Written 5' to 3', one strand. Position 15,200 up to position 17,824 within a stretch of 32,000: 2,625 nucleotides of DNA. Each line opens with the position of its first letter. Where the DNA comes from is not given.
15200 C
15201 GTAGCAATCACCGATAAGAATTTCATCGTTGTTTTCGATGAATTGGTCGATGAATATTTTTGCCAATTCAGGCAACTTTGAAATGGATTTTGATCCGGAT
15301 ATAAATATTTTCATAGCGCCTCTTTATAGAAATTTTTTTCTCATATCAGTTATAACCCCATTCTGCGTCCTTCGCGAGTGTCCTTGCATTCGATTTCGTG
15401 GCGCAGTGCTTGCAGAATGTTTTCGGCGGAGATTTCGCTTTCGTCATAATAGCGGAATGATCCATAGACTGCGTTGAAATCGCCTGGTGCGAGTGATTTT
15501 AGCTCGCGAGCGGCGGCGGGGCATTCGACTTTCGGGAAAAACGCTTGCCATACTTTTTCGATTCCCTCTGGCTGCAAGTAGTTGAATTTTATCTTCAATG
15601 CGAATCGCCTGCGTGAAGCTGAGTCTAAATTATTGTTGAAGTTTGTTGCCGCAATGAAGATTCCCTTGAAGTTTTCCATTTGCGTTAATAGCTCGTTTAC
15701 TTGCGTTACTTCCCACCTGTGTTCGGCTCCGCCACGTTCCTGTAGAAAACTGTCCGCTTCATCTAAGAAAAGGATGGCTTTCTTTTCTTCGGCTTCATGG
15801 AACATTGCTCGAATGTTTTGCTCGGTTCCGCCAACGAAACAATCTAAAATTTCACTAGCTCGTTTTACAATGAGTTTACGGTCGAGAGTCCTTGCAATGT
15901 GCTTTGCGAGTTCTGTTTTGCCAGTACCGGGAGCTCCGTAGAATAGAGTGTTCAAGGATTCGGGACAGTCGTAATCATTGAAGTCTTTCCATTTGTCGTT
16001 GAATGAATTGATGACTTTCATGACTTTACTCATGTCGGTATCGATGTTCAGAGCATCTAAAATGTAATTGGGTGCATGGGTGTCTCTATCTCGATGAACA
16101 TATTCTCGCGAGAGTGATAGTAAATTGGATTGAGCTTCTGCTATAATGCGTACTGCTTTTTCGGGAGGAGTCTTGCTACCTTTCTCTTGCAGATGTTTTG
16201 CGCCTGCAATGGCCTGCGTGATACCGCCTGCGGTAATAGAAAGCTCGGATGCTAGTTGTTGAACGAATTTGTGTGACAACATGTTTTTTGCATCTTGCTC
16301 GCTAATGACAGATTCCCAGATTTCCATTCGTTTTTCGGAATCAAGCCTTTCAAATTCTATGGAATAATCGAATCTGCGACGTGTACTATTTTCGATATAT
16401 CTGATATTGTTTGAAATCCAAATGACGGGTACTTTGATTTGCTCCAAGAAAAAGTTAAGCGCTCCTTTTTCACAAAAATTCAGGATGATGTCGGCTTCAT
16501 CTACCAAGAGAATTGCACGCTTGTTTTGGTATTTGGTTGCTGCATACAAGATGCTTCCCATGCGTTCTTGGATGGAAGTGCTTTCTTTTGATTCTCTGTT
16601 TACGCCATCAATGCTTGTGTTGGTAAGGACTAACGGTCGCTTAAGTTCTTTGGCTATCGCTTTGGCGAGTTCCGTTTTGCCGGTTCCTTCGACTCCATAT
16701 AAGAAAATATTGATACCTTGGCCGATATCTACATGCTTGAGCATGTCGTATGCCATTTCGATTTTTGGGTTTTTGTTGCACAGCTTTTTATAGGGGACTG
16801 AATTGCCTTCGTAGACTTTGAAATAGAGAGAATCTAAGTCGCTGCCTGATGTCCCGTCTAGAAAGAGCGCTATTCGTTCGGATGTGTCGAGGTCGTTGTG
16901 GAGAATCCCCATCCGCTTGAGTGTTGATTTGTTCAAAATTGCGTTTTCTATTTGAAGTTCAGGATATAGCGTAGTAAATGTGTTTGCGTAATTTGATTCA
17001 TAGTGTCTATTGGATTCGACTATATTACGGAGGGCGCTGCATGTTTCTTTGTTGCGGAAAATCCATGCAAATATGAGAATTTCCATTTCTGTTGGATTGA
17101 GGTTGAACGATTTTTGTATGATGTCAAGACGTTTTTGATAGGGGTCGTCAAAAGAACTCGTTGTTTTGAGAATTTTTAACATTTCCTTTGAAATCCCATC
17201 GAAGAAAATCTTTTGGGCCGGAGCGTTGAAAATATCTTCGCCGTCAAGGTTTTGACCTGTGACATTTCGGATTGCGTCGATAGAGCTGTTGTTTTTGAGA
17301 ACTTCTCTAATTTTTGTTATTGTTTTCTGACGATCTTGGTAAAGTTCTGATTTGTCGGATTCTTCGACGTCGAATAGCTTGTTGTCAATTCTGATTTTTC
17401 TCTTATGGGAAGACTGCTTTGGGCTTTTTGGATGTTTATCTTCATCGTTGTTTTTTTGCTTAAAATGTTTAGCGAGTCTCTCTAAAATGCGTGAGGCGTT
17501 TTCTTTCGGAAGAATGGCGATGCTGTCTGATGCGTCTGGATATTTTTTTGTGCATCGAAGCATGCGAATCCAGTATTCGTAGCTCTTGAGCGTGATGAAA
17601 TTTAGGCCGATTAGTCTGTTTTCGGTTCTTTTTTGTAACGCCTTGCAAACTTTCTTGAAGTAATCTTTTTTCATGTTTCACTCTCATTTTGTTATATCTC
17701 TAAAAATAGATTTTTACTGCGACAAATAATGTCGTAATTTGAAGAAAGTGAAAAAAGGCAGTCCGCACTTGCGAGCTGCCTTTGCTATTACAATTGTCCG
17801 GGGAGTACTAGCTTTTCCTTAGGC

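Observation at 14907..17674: Tandem classical-AAA ATPase with long unknown N-domain plus a small SLOG/DUF2493-like partner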

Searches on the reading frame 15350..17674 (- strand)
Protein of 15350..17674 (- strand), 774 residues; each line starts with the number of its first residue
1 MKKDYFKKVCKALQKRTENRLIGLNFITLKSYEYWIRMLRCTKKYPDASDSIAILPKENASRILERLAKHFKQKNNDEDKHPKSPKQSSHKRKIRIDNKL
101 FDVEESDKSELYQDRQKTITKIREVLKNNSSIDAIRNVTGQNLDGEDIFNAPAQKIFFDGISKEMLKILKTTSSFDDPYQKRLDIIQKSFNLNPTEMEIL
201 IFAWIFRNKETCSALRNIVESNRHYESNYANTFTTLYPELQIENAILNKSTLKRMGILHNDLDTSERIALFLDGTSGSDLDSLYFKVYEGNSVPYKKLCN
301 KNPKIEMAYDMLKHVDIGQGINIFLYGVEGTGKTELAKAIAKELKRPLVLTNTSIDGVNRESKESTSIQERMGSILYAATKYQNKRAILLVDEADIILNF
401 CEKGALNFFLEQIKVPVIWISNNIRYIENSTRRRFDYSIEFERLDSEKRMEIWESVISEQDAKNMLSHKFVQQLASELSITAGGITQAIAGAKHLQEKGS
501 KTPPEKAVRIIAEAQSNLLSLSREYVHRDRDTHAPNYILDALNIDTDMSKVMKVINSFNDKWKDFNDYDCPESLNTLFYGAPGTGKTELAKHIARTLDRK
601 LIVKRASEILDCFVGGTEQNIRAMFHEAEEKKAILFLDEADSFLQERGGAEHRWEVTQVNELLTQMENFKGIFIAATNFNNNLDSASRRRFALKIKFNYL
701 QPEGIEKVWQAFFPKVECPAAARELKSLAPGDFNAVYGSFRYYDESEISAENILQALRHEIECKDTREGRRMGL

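Call 4: search_protein_families(library=pfam, proteins=[window:15350-17674:-], max_evalue=0.1)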
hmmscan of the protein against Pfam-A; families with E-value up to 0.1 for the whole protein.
window:15350-17674:- (774 aa): 51 families (the best 25 are shown)
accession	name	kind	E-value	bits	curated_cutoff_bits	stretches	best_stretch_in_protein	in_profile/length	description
PF00004.35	AAA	-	4e-42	144.2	21.2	2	577-698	2-130/131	ATPase family associated with various cellular activities (AAA)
PF07728.20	AAA_5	-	2.6e-09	37.6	22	2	576-606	2-33/139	AAA domain (dynein-related subfamily)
PF13191.12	AAA_16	-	2.8e-09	38.1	32.6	2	307-347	11-51/167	AAA ATPase domain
PF13401.12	AAA_22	-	2.8e-09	37.8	27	2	576-625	8-54/130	AAA domain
PF13521.12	AAA_28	-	1.2e-07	32.6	27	2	577-609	3-35/164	AAA domain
PF05496.18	RuvB_N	-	1.4e-07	31.9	27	1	576-640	36-93/159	Holliday junction DNA helicase RuvB P-loop domain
PF00910.28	RNA_helicase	-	5.1e-07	30.6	21.5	1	577-605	2-30/105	RNA helicase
PF13479.12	AAA_24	-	6.2e-07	29.9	27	1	321-401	3-80/195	AAA domain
PF13238.12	AAA_18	-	9.1e-07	29.8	29.4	1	323-427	1-106/128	AAA domain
PF07724.20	AAA_2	-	1.3e-06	29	27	1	575-642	5-86/166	AAA domain (Cdc48 subfamily)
PF13173.12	AAA_14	-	1.6e-06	28.6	27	1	323-395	5-72/129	AAA domain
PF24883.2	NPHP3_N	-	7.8e-06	26.6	24.8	0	576-600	25-49/164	Nephrocystin 3, N-terminal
PF12775.13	AAA_7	-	9.4e-06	25.7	25.8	0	574-647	34-116/181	P-loop containing dynein motor region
PF12774.13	AAA_6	-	1.2e-05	24.9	25.2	0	577-611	36-70/327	Hydrolytic ATP binding site of dynein motor region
PF05673.19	DUF815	-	2.8e-05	23.8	23.8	1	304-347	37-80/249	Protein of unknown function (DUF815)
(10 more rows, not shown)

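Call 5: search_protein_families(library=padloc, proteins=[window:15350-17674:-], max_evalue=0.1)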
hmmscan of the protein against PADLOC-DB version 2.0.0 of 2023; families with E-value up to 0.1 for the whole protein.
window:15350-17674:- (774 aa): 15 families
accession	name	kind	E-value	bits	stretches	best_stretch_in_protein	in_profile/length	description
PDLC02196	IetA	-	6.9e-46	155.4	3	548-726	97-276/374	-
PDLC02195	IetA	-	3.7e-41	139.7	2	550-722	111-289/395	-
PDLC04232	IetA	-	7.3e-30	102.5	2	533-717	76-263/330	-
PDLC00914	TRIP13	-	1.6e-20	71.8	2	323-473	74-247/302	TRIP13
PDLC04231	IetA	-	3.5e-20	70.9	1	576-701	120-248/262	-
PDLC03838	DolB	-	8e-13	46.4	2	577-712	170-317/375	-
PDLC04140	mad8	-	7.1e-12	43.5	2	566-599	20-53/314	mads_8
PDLC00915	TRIP13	-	3.2e-10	37.9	2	577-698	67-209/302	TRIP13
PDLC05035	PDC-S53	-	3.7e-08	29.9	2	324-399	514-591/900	-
PDLC04606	PDC-M37B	-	1.2e-07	29.2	2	309-346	163-200/390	-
PDLC02911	VakA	-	0.0012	17.5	0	323-349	5-31/163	-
PDLC02499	BrxF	-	0.0022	16.4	1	320-358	21-59/133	BrxF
PDLC04791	PDC-S01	-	0.0028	14.4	1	324-402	23-97/395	-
PDLC01995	RtcR_PspF2--CARF_AAA_HTH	-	0.0061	13.7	0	296-346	167-216/481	-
PDLC04690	PDC-M51B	-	0.029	12.1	0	323-353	5-35/191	-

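Call 6: search_protein_families(library=ncbifam, proteins=[window:15350-17674:-], max_evalue=1)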
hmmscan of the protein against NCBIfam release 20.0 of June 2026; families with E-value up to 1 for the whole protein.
window:15350-17674:- (774 aa): 64 families (the best 25 are shown)
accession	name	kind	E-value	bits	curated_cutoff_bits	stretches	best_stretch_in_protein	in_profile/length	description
NF042959.1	IteA_antiphage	equivalog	1.1e-44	153.1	510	3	532-719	84-274/367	anti-phage ATPase IteA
TIGR01243.1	CDC48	subfamily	1.1e-27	96.7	802.65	2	499-695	140-341/733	CDC48 family AAA ATPase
TIGR01241.2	FtsH_fam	equivalog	1.2e-19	70.5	600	2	577-699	199-331/598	ATP-dependent zinc metalloprotease FtsH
NF003069.1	PRK03992.1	subfamily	1.9e-19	70.1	500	2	575-694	167-296/379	proteasome-activating nucleotidase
NF041006.2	cell_div_CdvC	equivalog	7.3e-19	67.9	650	2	576-701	137-274/370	cell division protein CdvC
NF003229.0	PRK04195.1-5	equivalog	1.8e-18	66.5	280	2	323-476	47-195/413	replication factor C large subunit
TIGR01242.2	TIGR01242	subfamily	4.3e-18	65.4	500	2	576-691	151-276/362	proteasome-activating nucleotidase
NF047747.1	PrtsmActNtasePan2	equivalog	4.5e-18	65.7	700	2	544-698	156-320/397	proteasome-activating nucleotidase Pan2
NF047748.1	PrtsmActNtasePan1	equivalog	3.4e-17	62.6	750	2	543-710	152-329/405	proteasome-activating nucleotidase Pan1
TIGR03689.1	pup_AAA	equivalog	1.3e-15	57.2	504.75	2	568-708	211-373/512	proteasome ATPase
NF008004.0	PRK10733.1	equivalog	3.2e-15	55.1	1008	2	576-689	188-309/644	ATP-dependent zinc metalloprotease FtsH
TIGR03922.1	T7SS_EccA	equivalog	2.6e-13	49.4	466.65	1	575-704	314-455/557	type VII secretion AAA-ATPase EccA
NF009881.0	PRK13341.1-2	equivalog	1.3e-12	46.4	651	2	577-681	56-148/736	AAA family ATPase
NF003231.0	PRK04195.2-1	equivalog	2.1e-12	46.6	442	2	322-476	45-192/517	replication factor C large subunit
NF003226.0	PRK04195.1-1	equivalog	3e-12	46.2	588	2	323-423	43-140/405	replication factor C large subunit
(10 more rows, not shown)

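Call 8: search_protein_families(library=phrogs, proteins=[window:15350-17674:-], max_evalue=1)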
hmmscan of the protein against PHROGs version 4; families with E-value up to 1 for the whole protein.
window:15350-17674:- (774 aa): 35 families (the best 25 are shown)
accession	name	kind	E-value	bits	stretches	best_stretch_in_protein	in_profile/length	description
phrog_10401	-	other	5.4e-77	261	3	396-772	321-665/667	ATPase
phrog_3757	-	unknown function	3.8e-56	192.1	3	497-729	51-285/367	-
phrog_9172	-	unknown function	1.8e-30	107.3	2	572-714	106-259/509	-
phrog_168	-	DNA, RNA and nucleotide metabolism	2.8e-24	87.3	2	312-450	34-163/314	clamp loader of DNA polymerase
phrog_7485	-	unknown function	9.2e-23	81.8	2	531-742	184-403/430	-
phrog_30773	-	unknown function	1.3e-16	61.1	2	576-689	199-321/666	-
phrog_11838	-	DNA, RNA and nucleotide metabolism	8.6e-16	59.1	2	323-459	43-174/420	clamp loader of DNA polymerase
phrog_249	-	moron, auxiliary metabolic gene and host takeover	1.8e-14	54.9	2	288-356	101-163/380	porphyrin biosynthesis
phrog_29662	-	other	7.7e-14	52.3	2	577-717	353-490/548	ATP-dependent protease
phrog_4339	-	unknown function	4.1e-13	50.3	2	470-679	248-412/552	-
phrog_5846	-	DNA, RNA and nucleotide metabolism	2.1e-11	44.7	2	576-690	41-144/380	clamp loader of DNA polymerase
phrog_8638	-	unknown function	1.1e-10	41.8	2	553-675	288-411/568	-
phrog_50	-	DNA, RNA and nucleotide metabolism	3.9e-10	40.4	2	310-346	358-395/570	DnaC-like helicase loader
phrog_16448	-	other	4.1e-08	32.9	2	568-698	444-592/680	ATPase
phrog_2107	-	other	4.7e-08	33.9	2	321-348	4-31/201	thymidylate kinase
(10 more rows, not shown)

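Call 10: search_solved_structures(query=window:15350-17674:-, max_evalue=0.001)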
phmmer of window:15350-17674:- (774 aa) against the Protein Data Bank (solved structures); distinct sequences matched with E-value up to 0.001: 266 (the best 60 are shown).
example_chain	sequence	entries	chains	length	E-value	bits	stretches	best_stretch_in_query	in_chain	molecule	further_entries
6chs_H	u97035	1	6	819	7.8e-31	110.3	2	575-711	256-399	Putative cell division control protein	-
6oaa_B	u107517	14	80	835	1.4e-30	109.5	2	568-689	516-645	Cell division control protein 48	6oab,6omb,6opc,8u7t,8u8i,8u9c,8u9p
8dar_A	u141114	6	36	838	1.4e-30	109.4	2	568-689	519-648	Cell division control protein 48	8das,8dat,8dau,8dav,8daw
6oa9_A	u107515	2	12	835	3.6e-30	108.1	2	575-691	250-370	Cell division control protein 48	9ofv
9ox9_A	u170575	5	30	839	1.8e-28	102.5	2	557-693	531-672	vesicle-fusing ATPase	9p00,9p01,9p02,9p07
7wub_D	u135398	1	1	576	2.3e-28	102.1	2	576-691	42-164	Transitional endoplasmic reticulum ATPase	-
7wub_C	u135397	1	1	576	2.6e-28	101.9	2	576-691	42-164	Transitional endoplasmic reticulum ATPase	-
6mck_A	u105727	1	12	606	2.8e-28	101.9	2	576-691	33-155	Transitional endoplasmic reticulum ATPase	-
9m4n_A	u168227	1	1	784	4.3e-28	101.2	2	564-693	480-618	Cell division control protein 48 homolog A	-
9m3v_A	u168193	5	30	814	4.8e-28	101.1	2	564-693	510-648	Cell division control protein 48 homolog A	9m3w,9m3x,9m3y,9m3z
7rlb_A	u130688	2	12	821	5.7e-28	100.8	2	575-691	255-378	Transitional endoplasmic reticulum ATPase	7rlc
7rlj_A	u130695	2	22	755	5.7e-28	100.8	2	576-691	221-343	Transitional endoplasmic reticulum ATPase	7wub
7rlg_A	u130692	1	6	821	5.9e-28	100.8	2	576-691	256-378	Transitional endoplasmic reticulum ATPase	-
8yka_A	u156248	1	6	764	5.9e-28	100.8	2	576-691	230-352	Transitional endoplasmic reticulum ATPase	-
7rlh_A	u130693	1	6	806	6e-28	100.7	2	576-691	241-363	Transitional endoplasmic reticulum ATPase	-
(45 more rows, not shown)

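Call 14: find_homologous_proteins(query=window:15350-17674:-, max_evalue=0.001)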
Query window:15350-17674:- (774 aa): 1147 proteins with E <= 0.001 among 8000 candidates; the best 120 are listed.
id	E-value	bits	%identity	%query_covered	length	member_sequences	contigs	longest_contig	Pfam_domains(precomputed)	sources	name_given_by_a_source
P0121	0.0e+0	1584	91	100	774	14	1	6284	PF13173.13,PF01057.24,PF00004.36,PF13401.13,PF13238.13,PF05673.20,PF05496.19,PF07728.21,PF13191.13,PF13479.13,PF07724.21,PF24883.3,PF12774.14,PF12775.14,PF02367.24,PF13521.13,PF00910.29,PF01078.28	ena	-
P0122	0.0e+0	1528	88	100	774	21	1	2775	PF13173.13,PF06068.20,PF00004.36,PF13401.13,PF13238.13,PF05673.20,PF05496.19,PF07728.21,PF13191.13,PF13479.13,PF07724.21,PF24883.3,PF12775.14,PF02367.24,PF13521.13,PF00910.29,PF01078.28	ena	-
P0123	0.0e+0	1516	88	100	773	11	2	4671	PF13173.13,PF01057.24,PF06068.20,PF00004.36,PF13401.13,PF13238.13,PF05673.20,PF05496.19,PF07728.21,PF13191.13,PF13479.13,PF25201.1,PF07724.21,PF24883.3,PF12774.14,PF12775.14,PF02367.24,PF13521.13,PF13207.13,PF00910.29,PF01078.28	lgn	-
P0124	0.0e+0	1516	88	100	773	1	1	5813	PF07693.21,PF00004.36,PF13401.13,PF13238.13,PF05673.20,PF05496.19,PF07728.21,PF13191.13,PF13479.13,PF07724.21,PF24883.3,PF13521.13,PF00910.29,PF01078.28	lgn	-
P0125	0.0e+0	1452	83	100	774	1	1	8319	PF13173.13,PF07693.21,PF06068.20,PF00004.36,PF13401.13,PF13238.13,PF05673.20,PF05496.19,PF07728.21,PF13191.13,PF13479.13,PF07724.21,PF24883.3,PF12774.14,PF12775.14,PF02367.24,PF13521.13,PF00910.29,PF01078.28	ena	-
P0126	0.0e+0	1301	75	100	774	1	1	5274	PF13173.13,PF06068.20,PF00004.36,PF13401.13,PF13238.13,PF05673.20,PF05496.19,PF01637.25,PF07728.21,PF13191.13,PF00308.25,PF13479.13,PF07724.21,PF24883.3,PF12774.14,PF12775.14,PF02367.24,PF13521.13,PF00910.29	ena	-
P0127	0.0e+0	1301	75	100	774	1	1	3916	PF13173.13,PF06068.20,PF00004.36,PF13401.13,PF13238.13,PF05673.20,PF05496.19,PF01637.25,PF07728.21,PF13191.13,PF00308.25,PF13479.13,PF05970.21,PF07724.21,PF24883.3,PF12775.14,PF02367.24,PF13521.13,PF00910.29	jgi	-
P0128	0.0e+0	1301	75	100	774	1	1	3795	PF13173.13,PF06068.20,PF00004.36,PF13401.13,PF13238.13,PF05673.20,PF05496.19,PF01637.25,PF07728.21,PF13191.13,PF00308.25,PF13479.13,PF07724.21,PF24883.3,PF12775.14,PF02367.24,PF13521.13,PF13207.13,PF00910.29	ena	-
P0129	0.0e+0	1300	75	100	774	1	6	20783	PF13173.13,PF06068.20,PF00004.36,PF13401.13,PF13238.13,PF05673.20,PF05496.19,PF01637.25,PF07728.21,PF00931.29,PF13191.13,PF00308.25,PF13479.13,PF07724.21,PF24883.3,PF12774.14,PF12775.14,PF02367.24,PF13521.13,PF00910.29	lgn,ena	-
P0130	0.0e+0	1298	75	100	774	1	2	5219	PF13173.13,PF06068.20,PF00004.36,PF13401.13,PF13238.13,PF05673.20,PF05496.19,PF01637.25,PF07728.21,PF13191.13,PF00308.25,PF13479.13,PF07724.21,PF24883.3,PF12775.14,PF02367.24,PF13521.13,PF13207.13,PF00910.29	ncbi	-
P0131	0.0e+0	1297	75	100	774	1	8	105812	PF13173.13,PF06068.20,PF00004.36,PF13401.13,PF13238.13,PF05673.20,PF05496.19,PF01637.25,PF07728.21,PF13191.13,PF00308.25,PF13479.13,PF07724.21,PF24883.3,PF12775.14,PF02367.24,PF13521.13,PF13207.13,PF00910.29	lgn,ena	-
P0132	0.0e+0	1296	75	100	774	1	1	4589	PF13173.13,PF06068.20,PF00004.36,PF13401.13,PF13238.13,PF05673.20,PF05496.19,PF01637.25,PF07728.21,PF13191.13,PF00308.25,PF13479.13,PF07724.21,PF24883.3,PF12775.14,PF02367.24,PF13521.13,PF13207.13,PF00910.29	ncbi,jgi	jgi:SpoVK/Ycf46/Vps4 family AAA+-type ATPase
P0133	0.0e+0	1296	75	100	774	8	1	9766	PF13173.13,PF06068.20,PF00004.36,PF13401.13,PF13238.13,PF05673.20,PF05496.19,PF01637.25,PF07728.21,PF13191.13,PF00308.25,PF13479.13,PF07724.21,PF24883.3,PF12775.14,PF02367.24,PF13521.13,PF13207.13,PF00910.29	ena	-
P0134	0.0e+0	1295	75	100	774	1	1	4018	PF13173.13,PF06068.20,PF00004.36,PF13401.13,PF13238.13,PF05673.20,PF05496.19,PF01637.25,PF07728.21,PF13191.13,PF00308.25,PF13479.13,PF07724.21,PF24883.3,PF12775.14,PF02367.24,PF13521.13,PF13207.13,PF00910.29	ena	-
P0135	0.0e+0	1295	75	100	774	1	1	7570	PF13173.13,PF06068.20,PF00004.36,PF13401.13,PF13238.13,PF05673.20,PF05496.19,PF01637.25,PF07728.21,PF13191.13,PF00308.25,PF13479.13,PF07724.21,PF24883.3,PF12775.14,PF02367.24,PF13521.13,PF13207.13,PF00910.29,PF20720.4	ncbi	-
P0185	0.0e+0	1036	58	100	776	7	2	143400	PF13173.13,PF07693.21,PF06068.20,PF00004.36,PF13401.13,PF13238.13,PF05673.20,PF05496.19,PF01637.25,PF07728.21,PF13191.13,PF13479.13,PF07724.21,PF12774.14,PF12775.14,PF02367.24,PF13521.13,PF13207.13,PF00910.29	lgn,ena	-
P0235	1.3e-285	967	57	100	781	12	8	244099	PF13173.13,PF01057.24,PF06068.20,PF00004.36,PF13401.13,PF13238.13,PF05496.19,PF07728.21,PF13191.13,PF13479.13,PF07724.21,PF12775.14,PF13521.13,PF13207.13,PF00910.29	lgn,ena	-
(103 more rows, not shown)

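Call 19: find_encoding_contigs(protein=P0235, flank=8000, max_places=4)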
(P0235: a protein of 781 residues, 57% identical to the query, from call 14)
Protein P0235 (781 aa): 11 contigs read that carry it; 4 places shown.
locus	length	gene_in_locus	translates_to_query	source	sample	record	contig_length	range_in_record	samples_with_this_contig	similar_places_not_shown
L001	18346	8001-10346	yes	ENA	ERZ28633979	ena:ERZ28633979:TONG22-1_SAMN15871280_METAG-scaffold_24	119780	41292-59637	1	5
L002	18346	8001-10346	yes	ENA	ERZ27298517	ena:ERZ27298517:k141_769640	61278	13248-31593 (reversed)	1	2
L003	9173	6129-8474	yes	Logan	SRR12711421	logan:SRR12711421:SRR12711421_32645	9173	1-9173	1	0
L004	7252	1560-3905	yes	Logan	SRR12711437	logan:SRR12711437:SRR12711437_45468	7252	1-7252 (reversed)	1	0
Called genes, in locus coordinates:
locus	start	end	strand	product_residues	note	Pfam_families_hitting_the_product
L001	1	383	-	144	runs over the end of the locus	-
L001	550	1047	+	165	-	PF25753:SF0329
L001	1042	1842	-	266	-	PF08843:AbiEii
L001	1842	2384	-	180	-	-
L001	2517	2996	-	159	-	-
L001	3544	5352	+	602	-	PF13091:PLDc_2 (faint), PF03412:Peptidase_C39 (weak)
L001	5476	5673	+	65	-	-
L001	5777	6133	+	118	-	-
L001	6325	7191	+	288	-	-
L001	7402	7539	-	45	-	-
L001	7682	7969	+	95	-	-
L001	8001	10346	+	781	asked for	PF07728:AAA_5 (faint), PF00910:RNA_helicase (faint), PF07724:AAA_2 (faint), PF01057:Parvo_NS1 (faint), PF05496:RuvB_N (faint), PF06068:TIP49 (faint), PF00004:AAA, PF00004:AAA, +8 more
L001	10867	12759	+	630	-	PF10592:AIPR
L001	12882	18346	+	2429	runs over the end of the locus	PF14349:SprA_N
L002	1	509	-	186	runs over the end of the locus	-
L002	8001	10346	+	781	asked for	PF07728:AAA_5 (faint), PF00910:RNA_helicase (faint), PF07724:AAA_2 (faint), PF01057:Parvo_NS1 (faint), PF05496:RuvB_N (faint), PF06068:TIP49 (faint), PF00004:AAA, PF00004:AAA, +8 more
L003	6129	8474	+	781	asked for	PF07728:AAA_5 (faint), PF00910:RNA_helicase (faint), PF07724:AAA_2 (faint), PF01057:Parvo_NS1 (faint), PF05496:RuvB_N (faint), PF06068:TIP49 (faint), PF00004:AAA, PF00004:AAA, +8 more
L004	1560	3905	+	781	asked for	PF07728:AAA_5 (faint), PF00910:RNA_helicase (faint), PF07724:AAA_2 (faint), PF01057:Parvo_NS1 (faint), PF05496:RuvB_N (faint), PF06068:TIP49 (faint), PF00004:AAA, PF00004:AAA, +8 more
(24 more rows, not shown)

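Call 20: find_encoding_contigs(protein=P0185, flank=8000, max_places=3)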
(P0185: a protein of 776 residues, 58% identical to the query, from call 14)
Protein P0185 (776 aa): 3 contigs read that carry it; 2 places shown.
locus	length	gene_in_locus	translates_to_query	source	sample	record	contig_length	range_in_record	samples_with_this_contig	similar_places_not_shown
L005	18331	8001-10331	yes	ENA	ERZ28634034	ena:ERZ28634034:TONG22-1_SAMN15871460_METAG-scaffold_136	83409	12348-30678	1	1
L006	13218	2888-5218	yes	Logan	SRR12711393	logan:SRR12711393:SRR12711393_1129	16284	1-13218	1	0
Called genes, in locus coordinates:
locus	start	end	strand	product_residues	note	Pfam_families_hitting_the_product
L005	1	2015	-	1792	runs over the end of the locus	PF22352:K319L-like_PKD (faint), PF17957:Big_7 (faint)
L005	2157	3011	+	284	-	PF06750:A24_N_bact, PF01478:Peptidase_A24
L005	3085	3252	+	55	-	-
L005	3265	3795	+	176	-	PF02661:Fic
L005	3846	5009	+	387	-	PF00149:Metallophos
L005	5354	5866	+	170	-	PF18451:CdiA_C (weak)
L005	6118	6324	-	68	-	-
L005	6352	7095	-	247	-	-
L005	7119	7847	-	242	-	PF17657:DNA_pol3_finger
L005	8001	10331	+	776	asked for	PF13521:AAA_28 (faint), PF01637:ATPase_2 (faint), PF02367:TsaE (faint), PF05496:RuvB_N (faint), PF00004:AAA, PF00004:AAA, PF07728:AAA_5 (weak), PF13191:AAA_16 (weak), +12 more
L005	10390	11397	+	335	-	PF25583:WCX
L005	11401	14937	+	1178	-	PF04257:RecC_N, PF27451:RecC_4th (weak), PF17946:RecC_C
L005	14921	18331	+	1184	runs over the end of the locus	PF00580:UvrD-helicase, PF13245:AAA_19, PF13604:AAA_30 (faint), PF13361:UvrD_C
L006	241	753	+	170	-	PF18451:CdiA_C (weak)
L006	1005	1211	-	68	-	-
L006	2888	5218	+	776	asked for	PF13521:AAA_28 (faint), PF01637:ATPase_2 (faint), PF02367:TsaE (faint), PF05496:RuvB_N (faint), PF00004:AAA, PF00004:AAA, PF07728:AAA_5 (weak), PF13191:AAA_16 (weak), +12 more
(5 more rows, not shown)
